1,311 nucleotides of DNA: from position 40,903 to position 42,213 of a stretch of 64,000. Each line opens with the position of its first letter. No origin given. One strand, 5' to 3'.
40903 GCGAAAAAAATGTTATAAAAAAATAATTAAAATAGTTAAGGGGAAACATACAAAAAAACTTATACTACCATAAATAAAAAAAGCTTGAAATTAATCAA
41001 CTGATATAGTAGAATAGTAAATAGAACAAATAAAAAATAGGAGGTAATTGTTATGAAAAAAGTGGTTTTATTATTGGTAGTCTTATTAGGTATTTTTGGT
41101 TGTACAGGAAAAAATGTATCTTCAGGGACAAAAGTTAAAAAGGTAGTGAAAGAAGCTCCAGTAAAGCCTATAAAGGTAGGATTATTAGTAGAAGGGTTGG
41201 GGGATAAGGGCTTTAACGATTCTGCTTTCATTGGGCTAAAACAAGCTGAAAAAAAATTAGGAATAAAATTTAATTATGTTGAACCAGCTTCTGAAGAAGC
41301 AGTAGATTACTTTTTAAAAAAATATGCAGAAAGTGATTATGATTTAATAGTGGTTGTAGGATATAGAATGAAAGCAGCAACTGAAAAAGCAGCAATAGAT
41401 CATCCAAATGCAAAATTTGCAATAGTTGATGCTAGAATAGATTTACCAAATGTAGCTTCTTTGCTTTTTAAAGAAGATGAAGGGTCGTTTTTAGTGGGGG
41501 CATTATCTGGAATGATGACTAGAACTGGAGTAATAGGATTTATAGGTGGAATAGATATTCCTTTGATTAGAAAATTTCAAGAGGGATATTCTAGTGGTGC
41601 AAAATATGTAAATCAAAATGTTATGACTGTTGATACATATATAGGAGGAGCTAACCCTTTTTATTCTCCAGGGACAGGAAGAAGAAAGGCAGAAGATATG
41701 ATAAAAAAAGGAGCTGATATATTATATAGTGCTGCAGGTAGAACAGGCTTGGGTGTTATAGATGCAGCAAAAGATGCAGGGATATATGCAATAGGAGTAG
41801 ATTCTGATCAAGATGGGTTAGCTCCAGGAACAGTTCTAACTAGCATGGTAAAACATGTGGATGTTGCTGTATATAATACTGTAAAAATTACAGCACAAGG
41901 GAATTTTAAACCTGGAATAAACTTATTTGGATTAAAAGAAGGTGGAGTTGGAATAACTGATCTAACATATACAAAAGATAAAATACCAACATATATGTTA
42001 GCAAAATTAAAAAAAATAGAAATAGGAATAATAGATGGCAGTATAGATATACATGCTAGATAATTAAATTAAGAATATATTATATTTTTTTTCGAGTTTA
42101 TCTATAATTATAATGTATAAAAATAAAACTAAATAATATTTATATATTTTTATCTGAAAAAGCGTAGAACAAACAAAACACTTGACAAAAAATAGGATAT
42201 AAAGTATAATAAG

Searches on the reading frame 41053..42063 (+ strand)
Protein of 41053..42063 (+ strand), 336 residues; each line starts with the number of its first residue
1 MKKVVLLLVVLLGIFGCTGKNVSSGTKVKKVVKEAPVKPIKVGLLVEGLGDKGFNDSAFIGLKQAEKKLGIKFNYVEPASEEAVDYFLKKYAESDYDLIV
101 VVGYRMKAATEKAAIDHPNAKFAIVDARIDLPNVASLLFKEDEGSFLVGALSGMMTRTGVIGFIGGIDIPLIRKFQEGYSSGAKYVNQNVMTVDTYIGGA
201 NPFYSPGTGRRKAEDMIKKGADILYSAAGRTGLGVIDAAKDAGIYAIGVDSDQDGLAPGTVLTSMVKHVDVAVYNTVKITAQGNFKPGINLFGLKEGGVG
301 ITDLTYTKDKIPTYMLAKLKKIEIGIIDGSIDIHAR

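Call 25: search_protein_families(library=pfam, proteins=[window:41053-42063:+], max_evalue=0.01)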
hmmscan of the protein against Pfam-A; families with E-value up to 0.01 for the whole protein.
window:41053-42063:+ (336 aa): 2 families
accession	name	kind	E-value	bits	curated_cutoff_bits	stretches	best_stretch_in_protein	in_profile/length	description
PF02608.20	Bmp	-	1e-62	212.3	24.1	1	42-326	4-294/301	ABC transporter substrate-binding protein PnrA-like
PF13407.12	Peripla_BP_4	-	1.8e-06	28.2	35.1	1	209-253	44-90/258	Periplasmic binding protein domain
